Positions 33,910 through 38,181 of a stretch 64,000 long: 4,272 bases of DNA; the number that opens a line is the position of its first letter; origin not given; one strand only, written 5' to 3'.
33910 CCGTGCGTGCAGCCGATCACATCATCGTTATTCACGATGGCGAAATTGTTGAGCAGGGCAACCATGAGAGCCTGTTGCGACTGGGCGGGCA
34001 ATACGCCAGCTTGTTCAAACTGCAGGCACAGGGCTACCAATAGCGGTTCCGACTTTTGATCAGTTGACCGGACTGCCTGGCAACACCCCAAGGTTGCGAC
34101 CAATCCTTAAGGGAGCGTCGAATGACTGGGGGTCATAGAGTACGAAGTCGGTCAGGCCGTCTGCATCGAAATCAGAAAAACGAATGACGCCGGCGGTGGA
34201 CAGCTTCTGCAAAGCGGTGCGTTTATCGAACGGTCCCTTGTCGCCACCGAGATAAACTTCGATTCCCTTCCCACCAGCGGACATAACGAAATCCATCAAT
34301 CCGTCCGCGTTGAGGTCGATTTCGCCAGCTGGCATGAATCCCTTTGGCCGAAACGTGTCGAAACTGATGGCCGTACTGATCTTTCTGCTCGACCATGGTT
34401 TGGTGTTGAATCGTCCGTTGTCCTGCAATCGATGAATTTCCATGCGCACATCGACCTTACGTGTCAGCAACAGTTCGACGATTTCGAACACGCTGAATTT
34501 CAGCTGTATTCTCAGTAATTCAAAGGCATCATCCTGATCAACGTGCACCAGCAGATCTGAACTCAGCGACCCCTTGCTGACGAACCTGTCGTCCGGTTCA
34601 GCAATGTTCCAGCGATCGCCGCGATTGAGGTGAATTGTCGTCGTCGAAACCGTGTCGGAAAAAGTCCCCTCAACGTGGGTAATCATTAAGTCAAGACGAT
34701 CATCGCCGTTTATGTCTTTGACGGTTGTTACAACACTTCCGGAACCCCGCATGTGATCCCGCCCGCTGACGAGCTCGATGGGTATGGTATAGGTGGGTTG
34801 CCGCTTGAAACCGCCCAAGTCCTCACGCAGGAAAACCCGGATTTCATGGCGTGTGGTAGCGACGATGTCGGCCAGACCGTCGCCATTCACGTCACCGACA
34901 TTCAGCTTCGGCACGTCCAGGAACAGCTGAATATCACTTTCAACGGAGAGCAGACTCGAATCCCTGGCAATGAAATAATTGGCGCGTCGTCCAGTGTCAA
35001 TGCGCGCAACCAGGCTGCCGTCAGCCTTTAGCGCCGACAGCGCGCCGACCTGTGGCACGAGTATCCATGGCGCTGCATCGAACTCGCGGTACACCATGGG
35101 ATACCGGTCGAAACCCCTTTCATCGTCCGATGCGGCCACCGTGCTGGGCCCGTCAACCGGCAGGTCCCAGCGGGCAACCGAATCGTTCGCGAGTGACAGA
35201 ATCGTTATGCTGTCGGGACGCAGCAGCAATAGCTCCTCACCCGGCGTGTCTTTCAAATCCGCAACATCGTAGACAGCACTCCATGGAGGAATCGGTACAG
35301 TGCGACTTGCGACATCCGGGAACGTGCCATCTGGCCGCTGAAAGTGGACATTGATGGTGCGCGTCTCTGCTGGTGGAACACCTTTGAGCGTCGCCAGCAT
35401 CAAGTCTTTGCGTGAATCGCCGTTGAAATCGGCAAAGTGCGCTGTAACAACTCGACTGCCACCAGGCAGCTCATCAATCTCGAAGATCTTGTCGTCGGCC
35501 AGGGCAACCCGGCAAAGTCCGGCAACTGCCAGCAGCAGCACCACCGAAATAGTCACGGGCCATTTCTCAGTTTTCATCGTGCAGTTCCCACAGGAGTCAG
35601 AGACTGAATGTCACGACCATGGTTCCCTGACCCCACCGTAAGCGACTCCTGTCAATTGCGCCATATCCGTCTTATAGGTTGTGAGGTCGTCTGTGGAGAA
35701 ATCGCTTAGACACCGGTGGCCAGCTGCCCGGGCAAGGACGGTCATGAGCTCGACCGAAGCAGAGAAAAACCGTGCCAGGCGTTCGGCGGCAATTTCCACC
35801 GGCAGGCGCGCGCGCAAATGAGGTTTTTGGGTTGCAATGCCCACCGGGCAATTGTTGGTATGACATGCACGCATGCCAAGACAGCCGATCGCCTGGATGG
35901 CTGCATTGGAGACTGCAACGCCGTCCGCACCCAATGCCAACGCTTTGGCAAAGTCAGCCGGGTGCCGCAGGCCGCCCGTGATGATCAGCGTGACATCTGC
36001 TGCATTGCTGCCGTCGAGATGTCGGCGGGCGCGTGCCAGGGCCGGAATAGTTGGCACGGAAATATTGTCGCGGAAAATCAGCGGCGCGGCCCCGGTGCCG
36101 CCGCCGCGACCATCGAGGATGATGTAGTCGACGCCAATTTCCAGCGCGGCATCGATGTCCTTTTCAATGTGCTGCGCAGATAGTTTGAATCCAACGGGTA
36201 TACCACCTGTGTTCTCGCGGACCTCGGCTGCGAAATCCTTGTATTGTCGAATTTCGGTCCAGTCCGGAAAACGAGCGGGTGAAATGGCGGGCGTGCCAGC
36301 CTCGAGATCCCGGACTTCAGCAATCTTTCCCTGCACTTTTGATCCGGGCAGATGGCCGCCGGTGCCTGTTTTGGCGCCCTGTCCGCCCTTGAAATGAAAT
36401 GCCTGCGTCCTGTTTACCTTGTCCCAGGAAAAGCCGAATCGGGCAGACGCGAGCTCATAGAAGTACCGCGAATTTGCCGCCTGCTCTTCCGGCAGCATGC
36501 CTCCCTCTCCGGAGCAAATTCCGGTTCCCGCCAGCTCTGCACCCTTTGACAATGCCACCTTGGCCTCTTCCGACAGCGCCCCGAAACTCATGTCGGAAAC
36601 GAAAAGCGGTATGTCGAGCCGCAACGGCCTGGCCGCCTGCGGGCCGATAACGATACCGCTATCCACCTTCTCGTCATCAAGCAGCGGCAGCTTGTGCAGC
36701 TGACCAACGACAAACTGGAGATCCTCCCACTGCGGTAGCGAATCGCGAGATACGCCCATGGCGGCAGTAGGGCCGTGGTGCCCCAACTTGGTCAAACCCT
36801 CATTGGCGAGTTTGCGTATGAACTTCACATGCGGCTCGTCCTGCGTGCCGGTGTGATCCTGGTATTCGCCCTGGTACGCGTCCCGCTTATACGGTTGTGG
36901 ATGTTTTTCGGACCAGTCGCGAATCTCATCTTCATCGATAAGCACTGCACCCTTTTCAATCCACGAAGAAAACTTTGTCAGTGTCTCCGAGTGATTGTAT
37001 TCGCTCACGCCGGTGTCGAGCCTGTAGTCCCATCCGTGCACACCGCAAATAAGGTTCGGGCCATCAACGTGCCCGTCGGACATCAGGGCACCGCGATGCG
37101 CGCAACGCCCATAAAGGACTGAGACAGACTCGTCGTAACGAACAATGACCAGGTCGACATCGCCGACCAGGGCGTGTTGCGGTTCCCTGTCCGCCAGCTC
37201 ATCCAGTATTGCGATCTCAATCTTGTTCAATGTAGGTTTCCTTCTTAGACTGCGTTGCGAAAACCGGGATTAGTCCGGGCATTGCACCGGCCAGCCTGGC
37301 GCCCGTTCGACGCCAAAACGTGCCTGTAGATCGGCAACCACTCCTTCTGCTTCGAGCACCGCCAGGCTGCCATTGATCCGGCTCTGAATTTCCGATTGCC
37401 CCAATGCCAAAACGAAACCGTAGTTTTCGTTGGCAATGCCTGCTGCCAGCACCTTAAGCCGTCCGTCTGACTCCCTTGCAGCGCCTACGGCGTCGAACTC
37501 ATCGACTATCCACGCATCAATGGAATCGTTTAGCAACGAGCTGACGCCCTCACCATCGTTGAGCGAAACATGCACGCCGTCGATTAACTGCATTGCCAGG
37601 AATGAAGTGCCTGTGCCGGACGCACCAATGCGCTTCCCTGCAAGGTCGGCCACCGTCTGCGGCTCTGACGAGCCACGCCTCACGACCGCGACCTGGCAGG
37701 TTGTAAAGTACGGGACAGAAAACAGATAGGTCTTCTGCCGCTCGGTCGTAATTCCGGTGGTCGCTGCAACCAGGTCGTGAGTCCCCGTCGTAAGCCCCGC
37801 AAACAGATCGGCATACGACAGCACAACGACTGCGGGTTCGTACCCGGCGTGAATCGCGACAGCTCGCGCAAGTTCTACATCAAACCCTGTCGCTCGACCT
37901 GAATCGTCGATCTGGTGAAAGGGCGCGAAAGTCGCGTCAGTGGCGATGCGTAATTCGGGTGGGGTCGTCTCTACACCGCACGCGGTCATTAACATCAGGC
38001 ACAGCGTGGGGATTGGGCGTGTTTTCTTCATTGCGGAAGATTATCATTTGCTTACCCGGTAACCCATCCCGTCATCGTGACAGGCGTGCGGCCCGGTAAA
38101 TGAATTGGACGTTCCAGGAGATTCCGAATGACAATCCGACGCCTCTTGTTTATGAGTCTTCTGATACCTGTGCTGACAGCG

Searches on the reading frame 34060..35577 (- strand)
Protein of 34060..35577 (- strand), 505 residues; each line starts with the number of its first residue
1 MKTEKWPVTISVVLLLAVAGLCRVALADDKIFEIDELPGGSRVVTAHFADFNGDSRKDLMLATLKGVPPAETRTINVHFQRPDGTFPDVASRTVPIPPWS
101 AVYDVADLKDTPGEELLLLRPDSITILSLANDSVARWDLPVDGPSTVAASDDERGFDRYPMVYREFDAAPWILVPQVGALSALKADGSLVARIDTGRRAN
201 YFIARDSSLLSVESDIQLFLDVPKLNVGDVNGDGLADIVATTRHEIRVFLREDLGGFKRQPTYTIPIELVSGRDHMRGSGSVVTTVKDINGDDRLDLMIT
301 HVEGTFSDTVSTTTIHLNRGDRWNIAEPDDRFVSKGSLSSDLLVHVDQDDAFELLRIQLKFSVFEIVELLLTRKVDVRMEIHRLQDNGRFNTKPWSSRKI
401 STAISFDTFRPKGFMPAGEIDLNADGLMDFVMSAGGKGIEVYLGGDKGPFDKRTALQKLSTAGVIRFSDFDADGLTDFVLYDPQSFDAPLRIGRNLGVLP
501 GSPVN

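Call 68: search_protein_families(library=pfam, proteins=[window:34060-35577:-], max_evalue=0.0001)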
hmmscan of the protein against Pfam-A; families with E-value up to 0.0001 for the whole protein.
window:34060-35577:- (505 aa): 2 families
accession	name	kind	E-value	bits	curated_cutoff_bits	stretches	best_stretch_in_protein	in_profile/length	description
PF13517.12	FG-GAP_3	-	1.5e-21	77.2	26.9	2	229-298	1-60/61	FG-GAP-like repeat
PF01839.29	FG-GAP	-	1.4e-12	47.6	22.1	0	227-242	7-22/37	FG-GAP repeat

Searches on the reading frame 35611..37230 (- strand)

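Call 68: search_protein_families(library=pfam, proteins=[window:35611-37230:-], max_evalue=0.0001)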
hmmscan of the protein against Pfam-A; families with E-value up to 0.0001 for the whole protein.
window:35611-37230:- (539 aa): 3 families
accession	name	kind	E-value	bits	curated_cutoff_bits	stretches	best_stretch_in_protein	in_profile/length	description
PF01645.23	Glu_synthase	-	6.4e-88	295.8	20.4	1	167-505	28-368/369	Conserved region in glutamate synthase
PF00355.32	Rieske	-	2.2e-12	47.2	20.3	1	7-77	6-77/88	Rieske [2Fe-2S] domain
PF01070.24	FMN_dh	-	3.2e-08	33.4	24.9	1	356-453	229-314/350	FMN-dependent dehydrogenase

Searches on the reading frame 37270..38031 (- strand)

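Call 68: search_protein_families(library=pfam, proteins=[window:37270-38031:-], max_evalue=0.0001)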
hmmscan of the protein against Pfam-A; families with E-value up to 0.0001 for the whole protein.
window:37270-38031:- (253 aa): 1 family
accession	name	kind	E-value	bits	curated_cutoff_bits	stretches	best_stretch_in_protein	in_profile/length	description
PF00497.25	SBP_bac_3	-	2.3e-27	95.8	26.4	1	27-240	1-130/132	Bacterial extracellular solute-binding proteins, family 3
